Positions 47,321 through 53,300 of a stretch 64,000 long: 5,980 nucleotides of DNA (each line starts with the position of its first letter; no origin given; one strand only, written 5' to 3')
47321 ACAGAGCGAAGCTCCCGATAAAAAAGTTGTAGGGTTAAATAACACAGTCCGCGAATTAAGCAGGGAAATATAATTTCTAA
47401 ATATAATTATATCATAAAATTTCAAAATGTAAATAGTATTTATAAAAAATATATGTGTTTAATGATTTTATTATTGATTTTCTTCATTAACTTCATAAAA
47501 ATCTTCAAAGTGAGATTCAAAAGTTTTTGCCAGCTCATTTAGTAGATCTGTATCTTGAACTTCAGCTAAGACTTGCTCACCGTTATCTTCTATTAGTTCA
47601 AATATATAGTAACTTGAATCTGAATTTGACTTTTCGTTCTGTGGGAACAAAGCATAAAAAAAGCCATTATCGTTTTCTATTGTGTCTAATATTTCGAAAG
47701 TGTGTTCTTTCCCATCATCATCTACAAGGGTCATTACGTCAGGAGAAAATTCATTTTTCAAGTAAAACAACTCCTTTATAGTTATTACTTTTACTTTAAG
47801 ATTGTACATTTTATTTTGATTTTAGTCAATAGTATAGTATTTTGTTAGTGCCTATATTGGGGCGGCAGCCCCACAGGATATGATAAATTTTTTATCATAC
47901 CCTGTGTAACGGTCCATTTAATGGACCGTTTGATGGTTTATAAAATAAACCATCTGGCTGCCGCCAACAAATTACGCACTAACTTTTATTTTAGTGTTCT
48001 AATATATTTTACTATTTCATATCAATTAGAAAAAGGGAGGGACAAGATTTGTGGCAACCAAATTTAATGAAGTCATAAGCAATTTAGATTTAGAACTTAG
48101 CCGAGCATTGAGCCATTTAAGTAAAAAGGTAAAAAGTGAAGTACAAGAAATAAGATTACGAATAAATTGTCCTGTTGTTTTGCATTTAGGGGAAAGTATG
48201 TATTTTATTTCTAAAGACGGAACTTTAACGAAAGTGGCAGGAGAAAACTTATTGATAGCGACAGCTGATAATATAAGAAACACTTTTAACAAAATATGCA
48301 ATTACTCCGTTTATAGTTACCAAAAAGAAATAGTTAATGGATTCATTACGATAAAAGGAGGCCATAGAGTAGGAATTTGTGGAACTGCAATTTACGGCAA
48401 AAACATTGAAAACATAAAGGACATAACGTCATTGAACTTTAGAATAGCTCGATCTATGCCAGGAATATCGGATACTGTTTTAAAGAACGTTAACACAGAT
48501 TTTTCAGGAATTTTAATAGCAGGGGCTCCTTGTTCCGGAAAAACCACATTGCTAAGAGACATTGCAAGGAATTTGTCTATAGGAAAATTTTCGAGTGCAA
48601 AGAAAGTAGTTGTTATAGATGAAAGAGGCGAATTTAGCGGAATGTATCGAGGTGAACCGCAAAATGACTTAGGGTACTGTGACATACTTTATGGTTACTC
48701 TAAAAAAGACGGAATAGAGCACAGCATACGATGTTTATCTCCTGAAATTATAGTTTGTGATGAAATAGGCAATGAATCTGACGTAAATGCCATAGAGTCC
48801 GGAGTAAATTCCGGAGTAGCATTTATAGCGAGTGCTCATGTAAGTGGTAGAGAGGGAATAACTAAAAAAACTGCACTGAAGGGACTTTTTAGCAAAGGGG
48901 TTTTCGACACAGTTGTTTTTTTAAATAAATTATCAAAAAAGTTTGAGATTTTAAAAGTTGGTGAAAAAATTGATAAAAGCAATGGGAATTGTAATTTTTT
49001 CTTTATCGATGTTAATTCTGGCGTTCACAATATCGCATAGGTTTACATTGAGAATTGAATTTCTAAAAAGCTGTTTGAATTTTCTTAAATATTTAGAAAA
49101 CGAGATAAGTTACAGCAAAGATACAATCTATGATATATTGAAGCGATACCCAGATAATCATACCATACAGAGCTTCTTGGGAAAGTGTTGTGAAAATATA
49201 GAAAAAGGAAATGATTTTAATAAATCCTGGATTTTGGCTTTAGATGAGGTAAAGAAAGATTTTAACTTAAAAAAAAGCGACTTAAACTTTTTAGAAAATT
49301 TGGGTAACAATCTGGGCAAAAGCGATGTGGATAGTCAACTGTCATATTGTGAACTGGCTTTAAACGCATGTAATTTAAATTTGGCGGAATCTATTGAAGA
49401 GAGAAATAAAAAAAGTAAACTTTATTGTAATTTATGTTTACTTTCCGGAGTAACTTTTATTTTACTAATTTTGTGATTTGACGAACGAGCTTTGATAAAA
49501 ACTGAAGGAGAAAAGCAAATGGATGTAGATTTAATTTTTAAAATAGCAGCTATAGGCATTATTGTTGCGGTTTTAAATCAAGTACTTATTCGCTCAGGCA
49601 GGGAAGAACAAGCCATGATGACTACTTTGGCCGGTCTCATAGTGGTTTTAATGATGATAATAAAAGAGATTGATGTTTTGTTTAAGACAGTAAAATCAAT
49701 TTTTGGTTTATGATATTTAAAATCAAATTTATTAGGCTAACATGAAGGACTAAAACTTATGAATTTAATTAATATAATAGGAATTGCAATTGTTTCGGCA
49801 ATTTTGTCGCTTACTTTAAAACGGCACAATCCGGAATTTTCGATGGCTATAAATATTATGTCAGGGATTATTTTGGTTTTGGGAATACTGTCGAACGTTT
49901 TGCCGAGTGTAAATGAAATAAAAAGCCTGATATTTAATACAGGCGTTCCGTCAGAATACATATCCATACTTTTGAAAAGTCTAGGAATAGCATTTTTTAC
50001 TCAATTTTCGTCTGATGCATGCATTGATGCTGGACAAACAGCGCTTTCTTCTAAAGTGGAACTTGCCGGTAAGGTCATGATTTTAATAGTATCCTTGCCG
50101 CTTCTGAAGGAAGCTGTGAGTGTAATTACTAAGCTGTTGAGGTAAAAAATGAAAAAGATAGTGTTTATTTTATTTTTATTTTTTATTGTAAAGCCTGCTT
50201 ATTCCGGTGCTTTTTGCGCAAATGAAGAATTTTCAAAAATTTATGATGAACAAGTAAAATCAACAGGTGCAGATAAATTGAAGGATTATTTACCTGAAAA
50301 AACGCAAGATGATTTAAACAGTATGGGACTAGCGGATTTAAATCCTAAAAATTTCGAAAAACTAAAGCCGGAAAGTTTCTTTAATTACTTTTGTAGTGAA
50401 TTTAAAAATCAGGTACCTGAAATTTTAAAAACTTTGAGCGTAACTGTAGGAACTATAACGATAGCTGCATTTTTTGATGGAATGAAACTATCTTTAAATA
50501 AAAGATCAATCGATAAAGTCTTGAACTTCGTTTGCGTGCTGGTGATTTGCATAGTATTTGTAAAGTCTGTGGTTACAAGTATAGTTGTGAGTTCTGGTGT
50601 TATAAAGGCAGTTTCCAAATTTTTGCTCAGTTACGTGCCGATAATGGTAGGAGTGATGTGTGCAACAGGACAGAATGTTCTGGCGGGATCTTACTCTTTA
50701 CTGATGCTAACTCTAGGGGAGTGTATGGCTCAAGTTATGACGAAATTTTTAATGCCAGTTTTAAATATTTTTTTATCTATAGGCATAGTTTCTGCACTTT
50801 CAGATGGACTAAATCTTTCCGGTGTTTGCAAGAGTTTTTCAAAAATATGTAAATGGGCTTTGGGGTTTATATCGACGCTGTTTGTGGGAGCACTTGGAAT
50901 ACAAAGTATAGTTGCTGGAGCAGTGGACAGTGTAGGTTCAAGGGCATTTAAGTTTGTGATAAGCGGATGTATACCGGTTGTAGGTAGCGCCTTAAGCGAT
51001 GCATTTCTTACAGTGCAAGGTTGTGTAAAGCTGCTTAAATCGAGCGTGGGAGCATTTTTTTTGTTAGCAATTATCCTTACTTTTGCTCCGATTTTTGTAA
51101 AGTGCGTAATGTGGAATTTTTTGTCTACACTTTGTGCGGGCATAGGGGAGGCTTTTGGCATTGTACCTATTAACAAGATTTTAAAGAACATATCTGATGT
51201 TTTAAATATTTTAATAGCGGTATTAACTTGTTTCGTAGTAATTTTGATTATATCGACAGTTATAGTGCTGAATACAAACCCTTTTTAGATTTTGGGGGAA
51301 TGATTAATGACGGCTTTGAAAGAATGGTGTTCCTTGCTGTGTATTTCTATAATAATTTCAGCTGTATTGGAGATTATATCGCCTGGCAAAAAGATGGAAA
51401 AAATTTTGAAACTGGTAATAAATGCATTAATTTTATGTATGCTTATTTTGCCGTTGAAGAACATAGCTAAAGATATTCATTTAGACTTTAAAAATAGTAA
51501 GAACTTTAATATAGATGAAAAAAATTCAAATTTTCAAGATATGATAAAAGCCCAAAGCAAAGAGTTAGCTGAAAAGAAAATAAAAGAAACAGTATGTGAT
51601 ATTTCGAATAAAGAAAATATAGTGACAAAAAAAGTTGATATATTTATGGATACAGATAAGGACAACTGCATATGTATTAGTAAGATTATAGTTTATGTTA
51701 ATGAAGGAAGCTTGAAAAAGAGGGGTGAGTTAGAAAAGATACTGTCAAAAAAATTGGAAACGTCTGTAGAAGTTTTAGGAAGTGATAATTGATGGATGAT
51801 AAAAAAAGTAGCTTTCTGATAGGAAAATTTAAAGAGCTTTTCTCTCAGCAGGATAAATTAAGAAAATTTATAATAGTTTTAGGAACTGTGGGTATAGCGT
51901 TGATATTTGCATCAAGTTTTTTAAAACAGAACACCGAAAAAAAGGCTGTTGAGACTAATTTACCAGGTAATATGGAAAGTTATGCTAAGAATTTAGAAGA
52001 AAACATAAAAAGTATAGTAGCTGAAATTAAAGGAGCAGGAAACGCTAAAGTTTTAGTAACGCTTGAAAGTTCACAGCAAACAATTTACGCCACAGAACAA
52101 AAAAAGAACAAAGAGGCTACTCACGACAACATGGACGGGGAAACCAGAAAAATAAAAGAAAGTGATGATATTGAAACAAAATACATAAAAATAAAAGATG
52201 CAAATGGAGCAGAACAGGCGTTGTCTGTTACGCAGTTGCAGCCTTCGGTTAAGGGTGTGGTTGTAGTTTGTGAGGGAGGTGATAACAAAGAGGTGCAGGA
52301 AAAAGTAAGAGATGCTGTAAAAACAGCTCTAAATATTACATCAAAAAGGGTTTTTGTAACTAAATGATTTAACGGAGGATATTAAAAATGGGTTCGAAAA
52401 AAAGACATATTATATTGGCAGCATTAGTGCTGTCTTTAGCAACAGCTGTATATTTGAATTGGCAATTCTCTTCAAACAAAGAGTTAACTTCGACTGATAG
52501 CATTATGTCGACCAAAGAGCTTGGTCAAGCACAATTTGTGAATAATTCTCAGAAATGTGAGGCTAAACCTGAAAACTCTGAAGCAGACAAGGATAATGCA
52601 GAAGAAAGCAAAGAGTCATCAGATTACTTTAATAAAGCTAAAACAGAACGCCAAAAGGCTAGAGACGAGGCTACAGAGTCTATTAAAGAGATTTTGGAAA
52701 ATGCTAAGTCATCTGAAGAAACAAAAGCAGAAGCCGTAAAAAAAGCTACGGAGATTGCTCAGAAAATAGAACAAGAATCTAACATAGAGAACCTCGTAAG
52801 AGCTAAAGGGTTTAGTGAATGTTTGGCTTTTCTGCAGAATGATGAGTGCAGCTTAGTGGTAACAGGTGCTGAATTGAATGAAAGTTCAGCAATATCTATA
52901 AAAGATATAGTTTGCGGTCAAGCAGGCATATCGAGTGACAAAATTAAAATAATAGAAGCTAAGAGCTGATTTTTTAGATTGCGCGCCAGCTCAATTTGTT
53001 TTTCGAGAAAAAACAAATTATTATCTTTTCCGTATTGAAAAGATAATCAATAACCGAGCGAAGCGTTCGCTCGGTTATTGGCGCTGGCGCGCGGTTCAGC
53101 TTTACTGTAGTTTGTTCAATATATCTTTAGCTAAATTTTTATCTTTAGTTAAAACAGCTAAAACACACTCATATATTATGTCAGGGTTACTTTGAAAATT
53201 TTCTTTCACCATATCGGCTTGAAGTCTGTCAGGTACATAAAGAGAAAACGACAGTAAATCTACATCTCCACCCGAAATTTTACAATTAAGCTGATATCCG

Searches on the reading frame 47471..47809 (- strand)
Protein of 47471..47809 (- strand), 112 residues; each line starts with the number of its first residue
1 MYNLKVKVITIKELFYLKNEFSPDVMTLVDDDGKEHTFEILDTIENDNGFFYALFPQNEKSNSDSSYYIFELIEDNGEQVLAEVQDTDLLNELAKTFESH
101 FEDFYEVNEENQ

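Call 99: find_encoding_contigs(protein=window:47471-47809:-, flank=1500, max_places=10)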
Protein window:47471-47809:- (112 aa): 23 contigs read that carry it; 10 places shown.
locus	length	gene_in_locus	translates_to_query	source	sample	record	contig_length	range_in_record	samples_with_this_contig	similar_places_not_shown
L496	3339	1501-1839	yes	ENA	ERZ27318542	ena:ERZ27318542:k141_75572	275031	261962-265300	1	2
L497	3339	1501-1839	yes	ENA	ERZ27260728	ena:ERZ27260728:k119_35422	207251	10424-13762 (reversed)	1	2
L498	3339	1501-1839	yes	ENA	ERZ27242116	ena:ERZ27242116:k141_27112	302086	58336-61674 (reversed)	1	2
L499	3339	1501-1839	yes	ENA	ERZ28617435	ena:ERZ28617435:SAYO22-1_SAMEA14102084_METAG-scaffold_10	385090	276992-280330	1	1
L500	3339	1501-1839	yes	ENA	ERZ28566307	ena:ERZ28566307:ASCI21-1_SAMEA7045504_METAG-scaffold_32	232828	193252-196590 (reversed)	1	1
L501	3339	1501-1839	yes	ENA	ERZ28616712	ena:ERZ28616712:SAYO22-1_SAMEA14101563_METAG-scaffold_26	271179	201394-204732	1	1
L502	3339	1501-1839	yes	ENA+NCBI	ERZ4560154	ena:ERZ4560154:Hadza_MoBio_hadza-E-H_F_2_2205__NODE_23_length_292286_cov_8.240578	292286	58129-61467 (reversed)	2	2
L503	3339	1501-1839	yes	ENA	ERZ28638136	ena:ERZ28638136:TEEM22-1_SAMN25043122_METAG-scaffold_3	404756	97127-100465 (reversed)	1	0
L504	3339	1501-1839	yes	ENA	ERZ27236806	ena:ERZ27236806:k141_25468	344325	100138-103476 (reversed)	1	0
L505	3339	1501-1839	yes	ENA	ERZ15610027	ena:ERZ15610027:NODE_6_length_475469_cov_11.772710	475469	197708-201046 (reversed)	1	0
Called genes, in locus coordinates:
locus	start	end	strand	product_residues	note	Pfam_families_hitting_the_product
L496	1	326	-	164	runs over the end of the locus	PF09548:Spore_III_AB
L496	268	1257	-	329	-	PF19568:Spore_III_AA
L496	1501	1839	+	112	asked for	PF06949:DUF1292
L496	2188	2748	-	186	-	PF12822:ECF_trnsprt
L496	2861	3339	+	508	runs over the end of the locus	PF05362:Lon_C (weak), PF13541:ChlI, PF07728:AAA_5 (faint), PF00493:MCM (faint), PF01078:Mg_chelatase, PF00158:Sigma54_activat (weak), PF13335:Mg_chelatase_C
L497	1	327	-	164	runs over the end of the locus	PF09548:Spore_III_AB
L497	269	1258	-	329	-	PF19568:Spore_III_AA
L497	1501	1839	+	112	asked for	PF06949:DUF1292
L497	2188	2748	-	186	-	PF12822:ECF_trnsprt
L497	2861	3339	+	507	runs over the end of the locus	PF05362:Lon_C (weak), PF13541:ChlI, PF07728:AAA_5 (faint), PF00493:MCM (faint), PF01078:Mg_chelatase, PF00158:Sigma54_activat (weak), PF13335:Mg_chelatase_C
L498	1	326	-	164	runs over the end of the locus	PF09548:Spore_III_AB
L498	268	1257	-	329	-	PF19568:Spore_III_AA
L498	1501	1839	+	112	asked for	PF06949:DUF1292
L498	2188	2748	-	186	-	PF12822:ECF_trnsprt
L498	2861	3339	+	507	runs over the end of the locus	PF05362:Lon_C (weak), PF13541:ChlI, PF00493:MCM (faint), PF01078:Mg_chelatase, PF00158:Sigma54_activat (weak), PF07728:AAA_5, PF13335:Mg_chelatase_C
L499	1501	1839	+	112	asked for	PF06949:DUF1292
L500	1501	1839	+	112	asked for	PF06949:DUF1292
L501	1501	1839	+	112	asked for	PF06949:DUF1292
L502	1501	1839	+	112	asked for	PF06949:DUF1292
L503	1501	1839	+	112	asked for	PF06949:DUF1292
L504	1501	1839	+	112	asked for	PF06949:DUF1292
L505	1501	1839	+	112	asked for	PF06949:DUF1292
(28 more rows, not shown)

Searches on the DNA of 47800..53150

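Call 45: search_rna_families(source=window, start=47800, end=53150, threshold=evalue, max_evalue=1)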
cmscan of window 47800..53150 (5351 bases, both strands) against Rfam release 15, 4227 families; matches with E-value up to 1: 2.
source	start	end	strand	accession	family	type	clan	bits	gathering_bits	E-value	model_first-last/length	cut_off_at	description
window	48355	48375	+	RF02914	DUF805b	Cis-reg;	CL00115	16.5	35.6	0.57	1-35/35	no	DUF805b RNA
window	47800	47942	+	RF02658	IRES_RhPV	Cis-reg; IRES;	-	15.8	688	0.74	174-579/579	5'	Rhopalosiphum padi virus 5'UTR internal ribosome entry site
